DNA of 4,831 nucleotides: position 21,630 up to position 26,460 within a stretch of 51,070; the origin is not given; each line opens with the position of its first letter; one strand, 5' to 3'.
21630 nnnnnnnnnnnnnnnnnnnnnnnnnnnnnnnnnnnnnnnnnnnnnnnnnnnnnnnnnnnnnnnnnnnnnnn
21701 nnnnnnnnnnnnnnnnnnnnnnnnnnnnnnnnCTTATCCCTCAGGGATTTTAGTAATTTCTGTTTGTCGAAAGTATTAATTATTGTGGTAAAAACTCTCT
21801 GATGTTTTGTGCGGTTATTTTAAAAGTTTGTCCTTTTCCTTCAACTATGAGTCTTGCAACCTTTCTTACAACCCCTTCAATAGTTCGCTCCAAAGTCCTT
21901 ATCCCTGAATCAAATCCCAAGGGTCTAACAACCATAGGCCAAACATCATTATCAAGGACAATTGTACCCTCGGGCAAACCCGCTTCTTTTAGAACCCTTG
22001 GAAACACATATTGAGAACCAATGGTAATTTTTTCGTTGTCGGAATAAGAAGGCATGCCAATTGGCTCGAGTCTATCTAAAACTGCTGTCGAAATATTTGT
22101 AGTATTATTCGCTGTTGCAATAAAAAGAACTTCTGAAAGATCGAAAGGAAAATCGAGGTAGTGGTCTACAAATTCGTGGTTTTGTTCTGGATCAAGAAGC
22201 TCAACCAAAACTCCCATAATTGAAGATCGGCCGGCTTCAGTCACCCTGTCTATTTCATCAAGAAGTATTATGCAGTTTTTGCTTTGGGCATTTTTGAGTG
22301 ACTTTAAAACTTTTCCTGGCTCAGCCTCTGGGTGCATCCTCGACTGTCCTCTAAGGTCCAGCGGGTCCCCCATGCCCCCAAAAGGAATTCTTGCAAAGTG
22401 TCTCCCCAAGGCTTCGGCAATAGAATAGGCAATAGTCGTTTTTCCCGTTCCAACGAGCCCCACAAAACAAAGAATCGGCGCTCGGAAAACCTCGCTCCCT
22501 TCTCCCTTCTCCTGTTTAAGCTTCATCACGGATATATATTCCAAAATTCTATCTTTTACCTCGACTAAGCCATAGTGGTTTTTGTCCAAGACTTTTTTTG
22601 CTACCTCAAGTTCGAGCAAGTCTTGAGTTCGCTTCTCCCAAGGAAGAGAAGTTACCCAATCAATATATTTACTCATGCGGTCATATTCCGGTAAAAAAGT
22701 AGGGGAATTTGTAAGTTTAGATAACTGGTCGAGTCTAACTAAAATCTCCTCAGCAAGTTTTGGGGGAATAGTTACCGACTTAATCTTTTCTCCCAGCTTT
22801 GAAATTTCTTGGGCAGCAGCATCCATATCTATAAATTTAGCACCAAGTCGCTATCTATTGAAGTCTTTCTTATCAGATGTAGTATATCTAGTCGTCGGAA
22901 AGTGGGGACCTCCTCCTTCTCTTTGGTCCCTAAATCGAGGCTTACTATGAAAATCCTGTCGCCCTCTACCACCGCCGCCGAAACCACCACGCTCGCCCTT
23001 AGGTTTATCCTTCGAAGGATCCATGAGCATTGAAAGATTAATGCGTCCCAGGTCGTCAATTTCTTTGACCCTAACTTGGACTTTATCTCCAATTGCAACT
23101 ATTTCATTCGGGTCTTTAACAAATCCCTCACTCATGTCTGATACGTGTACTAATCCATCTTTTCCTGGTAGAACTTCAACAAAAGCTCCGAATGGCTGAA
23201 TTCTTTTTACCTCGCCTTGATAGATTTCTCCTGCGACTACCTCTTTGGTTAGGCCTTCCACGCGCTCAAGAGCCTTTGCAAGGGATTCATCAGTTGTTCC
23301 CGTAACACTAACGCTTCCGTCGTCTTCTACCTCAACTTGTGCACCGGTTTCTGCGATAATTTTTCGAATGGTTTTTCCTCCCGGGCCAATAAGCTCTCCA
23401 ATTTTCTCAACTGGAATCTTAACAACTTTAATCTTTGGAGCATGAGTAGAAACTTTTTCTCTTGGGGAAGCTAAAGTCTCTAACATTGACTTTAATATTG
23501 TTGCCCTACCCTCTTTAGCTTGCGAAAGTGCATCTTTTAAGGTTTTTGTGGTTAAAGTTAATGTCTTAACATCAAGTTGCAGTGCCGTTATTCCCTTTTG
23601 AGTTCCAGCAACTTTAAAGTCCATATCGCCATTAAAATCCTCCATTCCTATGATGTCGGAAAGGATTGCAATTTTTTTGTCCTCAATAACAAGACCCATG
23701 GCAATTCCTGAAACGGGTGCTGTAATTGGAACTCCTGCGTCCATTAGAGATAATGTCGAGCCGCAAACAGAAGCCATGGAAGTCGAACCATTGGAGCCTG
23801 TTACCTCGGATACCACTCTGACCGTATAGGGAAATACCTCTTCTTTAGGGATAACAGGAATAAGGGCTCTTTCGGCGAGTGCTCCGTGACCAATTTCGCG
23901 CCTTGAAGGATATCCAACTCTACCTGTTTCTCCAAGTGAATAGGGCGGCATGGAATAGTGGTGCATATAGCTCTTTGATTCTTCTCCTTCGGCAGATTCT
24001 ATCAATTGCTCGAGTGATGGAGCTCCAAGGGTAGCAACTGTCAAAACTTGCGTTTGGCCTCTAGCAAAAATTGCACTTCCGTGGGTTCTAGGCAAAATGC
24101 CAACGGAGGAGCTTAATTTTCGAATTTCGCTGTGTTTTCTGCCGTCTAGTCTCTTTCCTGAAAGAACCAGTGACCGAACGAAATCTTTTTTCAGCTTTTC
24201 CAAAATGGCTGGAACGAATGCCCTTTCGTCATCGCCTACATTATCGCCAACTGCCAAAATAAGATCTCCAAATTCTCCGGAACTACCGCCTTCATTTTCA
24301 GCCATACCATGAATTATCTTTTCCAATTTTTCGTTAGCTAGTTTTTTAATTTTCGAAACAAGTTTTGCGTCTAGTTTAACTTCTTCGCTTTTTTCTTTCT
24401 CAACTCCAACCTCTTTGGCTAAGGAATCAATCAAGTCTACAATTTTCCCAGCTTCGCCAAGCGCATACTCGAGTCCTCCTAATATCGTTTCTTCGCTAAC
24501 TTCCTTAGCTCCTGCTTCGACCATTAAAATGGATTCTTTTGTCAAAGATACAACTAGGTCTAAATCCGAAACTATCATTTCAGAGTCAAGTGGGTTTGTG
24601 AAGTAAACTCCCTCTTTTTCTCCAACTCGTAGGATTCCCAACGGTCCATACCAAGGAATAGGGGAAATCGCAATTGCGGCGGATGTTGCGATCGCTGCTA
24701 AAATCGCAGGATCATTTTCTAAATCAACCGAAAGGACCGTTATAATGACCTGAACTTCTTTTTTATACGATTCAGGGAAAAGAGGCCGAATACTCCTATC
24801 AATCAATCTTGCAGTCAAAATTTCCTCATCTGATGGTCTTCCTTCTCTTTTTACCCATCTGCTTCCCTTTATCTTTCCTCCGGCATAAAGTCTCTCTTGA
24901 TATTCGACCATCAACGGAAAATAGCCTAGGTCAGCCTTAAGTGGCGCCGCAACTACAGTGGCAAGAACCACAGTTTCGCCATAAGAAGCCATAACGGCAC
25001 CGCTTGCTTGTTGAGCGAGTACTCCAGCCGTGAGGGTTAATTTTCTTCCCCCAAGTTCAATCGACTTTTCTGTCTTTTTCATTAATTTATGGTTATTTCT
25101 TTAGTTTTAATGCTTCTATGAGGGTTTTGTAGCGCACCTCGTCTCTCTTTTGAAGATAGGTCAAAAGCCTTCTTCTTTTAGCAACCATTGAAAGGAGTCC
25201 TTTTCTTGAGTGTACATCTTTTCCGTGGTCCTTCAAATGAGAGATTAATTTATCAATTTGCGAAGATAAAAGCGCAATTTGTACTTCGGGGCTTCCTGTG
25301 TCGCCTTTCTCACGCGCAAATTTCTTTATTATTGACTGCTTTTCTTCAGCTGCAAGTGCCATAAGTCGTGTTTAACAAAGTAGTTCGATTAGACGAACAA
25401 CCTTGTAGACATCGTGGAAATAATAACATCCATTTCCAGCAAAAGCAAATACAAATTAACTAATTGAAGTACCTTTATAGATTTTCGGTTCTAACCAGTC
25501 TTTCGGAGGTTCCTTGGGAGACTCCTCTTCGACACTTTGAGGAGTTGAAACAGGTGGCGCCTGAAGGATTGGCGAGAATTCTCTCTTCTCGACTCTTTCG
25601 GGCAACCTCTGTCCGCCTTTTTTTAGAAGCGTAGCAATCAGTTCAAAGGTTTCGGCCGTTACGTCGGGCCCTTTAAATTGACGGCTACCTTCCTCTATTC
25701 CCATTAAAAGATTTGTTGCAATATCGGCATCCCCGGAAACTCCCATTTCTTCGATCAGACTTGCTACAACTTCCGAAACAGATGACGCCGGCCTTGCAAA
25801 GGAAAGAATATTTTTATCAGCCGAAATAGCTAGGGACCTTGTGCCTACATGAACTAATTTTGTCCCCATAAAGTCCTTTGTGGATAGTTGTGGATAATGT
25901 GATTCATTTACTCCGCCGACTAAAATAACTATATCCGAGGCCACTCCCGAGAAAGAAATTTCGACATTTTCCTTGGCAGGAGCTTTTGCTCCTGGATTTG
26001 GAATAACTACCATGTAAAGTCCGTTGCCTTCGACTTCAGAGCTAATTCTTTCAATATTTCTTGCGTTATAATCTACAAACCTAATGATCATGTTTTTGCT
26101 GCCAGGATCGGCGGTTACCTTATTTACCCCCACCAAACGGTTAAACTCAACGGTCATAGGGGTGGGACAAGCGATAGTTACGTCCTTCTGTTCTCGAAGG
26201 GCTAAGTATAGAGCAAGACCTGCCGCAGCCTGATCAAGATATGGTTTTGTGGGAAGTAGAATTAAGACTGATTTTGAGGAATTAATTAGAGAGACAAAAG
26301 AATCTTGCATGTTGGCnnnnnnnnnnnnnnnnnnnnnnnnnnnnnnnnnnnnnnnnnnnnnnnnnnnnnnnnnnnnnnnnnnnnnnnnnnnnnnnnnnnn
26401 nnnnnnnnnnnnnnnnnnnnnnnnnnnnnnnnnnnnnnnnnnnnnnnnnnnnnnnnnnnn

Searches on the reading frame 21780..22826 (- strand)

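Call 7: search_protein_families(library=pfam, proteins=[window:21780-22826:-], max_evalue=0.01)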
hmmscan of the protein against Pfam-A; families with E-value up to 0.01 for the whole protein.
window:21780-22826:- (348 aa): 7 families
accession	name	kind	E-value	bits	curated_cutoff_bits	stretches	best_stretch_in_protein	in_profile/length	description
PF00004.35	AAA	-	1.2e-19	71.5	21.2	1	119-254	1-124/131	ATPase family associated with various cellular activities (AAA)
PF07728.20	AAA_5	-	1.2e-09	38.7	22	1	119-252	2-138/139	AAA domain (dynein-related subfamily)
PF22667.2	Lon_lid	-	1.9e-08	34.3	27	1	280-331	1-52/57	Lon protease AAA+ ATPase lid domain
PF07726.17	AAA_3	-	0.0001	22.6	27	1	123-209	6-88/131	ATPase family associated with various cellular activities (AAA)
PF13173.12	AAA_14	-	0.0003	21.2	27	1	117-200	3-79/129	AAA domain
PF13401.12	AAA_22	-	0.00093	20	27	0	116-212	5-109/130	AAA domain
PF07724.20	AAA_2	-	0.0018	18.8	27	1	178-243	64-127/166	AAA domain (Cdc48 subfamily)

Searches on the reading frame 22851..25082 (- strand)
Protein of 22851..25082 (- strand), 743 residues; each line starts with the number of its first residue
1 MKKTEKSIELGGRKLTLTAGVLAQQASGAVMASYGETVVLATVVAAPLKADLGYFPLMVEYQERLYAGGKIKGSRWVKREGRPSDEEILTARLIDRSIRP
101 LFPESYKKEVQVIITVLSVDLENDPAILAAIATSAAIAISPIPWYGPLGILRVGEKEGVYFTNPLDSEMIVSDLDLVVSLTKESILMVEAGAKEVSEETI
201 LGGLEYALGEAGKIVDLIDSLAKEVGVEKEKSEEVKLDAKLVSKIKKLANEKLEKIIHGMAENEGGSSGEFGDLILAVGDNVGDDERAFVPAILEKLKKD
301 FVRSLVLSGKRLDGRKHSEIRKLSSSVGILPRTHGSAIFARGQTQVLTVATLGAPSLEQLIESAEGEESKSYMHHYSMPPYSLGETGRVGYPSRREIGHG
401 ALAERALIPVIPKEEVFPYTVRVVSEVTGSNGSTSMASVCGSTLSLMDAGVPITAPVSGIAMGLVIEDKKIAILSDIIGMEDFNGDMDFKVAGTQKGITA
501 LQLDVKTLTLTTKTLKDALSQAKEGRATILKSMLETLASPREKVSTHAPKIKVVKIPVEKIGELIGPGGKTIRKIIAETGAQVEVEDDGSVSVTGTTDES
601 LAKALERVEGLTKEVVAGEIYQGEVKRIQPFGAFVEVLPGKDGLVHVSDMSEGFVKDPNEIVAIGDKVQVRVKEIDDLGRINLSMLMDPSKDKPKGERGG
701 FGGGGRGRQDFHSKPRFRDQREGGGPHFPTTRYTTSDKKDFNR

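Call 7: search_protein_families(library=pfam, proteins=[window:22851-25082:-], max_evalue=0.01)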
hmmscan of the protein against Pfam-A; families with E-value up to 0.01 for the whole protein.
window:22851-25082:- (743 aa): 8 families
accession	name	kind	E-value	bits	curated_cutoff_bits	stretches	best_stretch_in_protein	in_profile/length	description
PF01138.27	RNase_PH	-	2.4e-53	180.5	25.5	2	12-143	2-130/130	3' exoribonuclease family, domain 1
PF00575.29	S1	-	1.3e-16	61.2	22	1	617-685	4-73/74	S1 RNA binding domain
PF00013.35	KH_1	-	2.9e-13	49.8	21.5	1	553-609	3-65/66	KH domain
PF03725.20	RNase_PH_C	-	2.6e-11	43.8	20.8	2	149-208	4-65/67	3' exoribonuclease family, domain 2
PF22675.2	KH-I_KHDC4-BBP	-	1.5e-05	25.2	30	1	561-600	8-47/76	KHDC4/BBP-like, KH-domain type I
PF23459.1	S1_RRP5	-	0.0002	22.3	27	1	617-676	3-62/72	RRP5 S1 domain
PF03726.19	PNPase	-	0.0017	19.2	24.6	0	280-316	44-81/81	Polyribonucleotide nucleotidyltransferase, RNA binding domain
PF23052.1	KH_N4BP1_2nd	-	0.0063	17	27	0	568-619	21-71/120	N4BP1, second type I KH-domain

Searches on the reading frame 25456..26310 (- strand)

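Call 7: search_protein_families(library=pfam, proteins=[window:25456-26310:-], max_evalue=0.01)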
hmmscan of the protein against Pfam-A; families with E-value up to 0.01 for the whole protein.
window:25456-26310:- (284 aa): 0 families

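Call 52: search_protein_families(library=ncbifam, proteins=[window:25456-26310:-], max_evalue=0.01)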
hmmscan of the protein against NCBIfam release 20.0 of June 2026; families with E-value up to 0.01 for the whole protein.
window:25456-26310:- (284 aa): 2 families
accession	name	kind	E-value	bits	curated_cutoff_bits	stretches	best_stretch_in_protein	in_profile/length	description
NF011445.0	PRK14869.2-1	equivalog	0.0012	17.3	483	1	164-230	343-409/548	putative manganese-dependent inorganic diphosphatase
NF011446.0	PRK14869.2-2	equivalog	0.0099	14.3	601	0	160-232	351-423/576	putative manganese-dependent inorganic diphosphatase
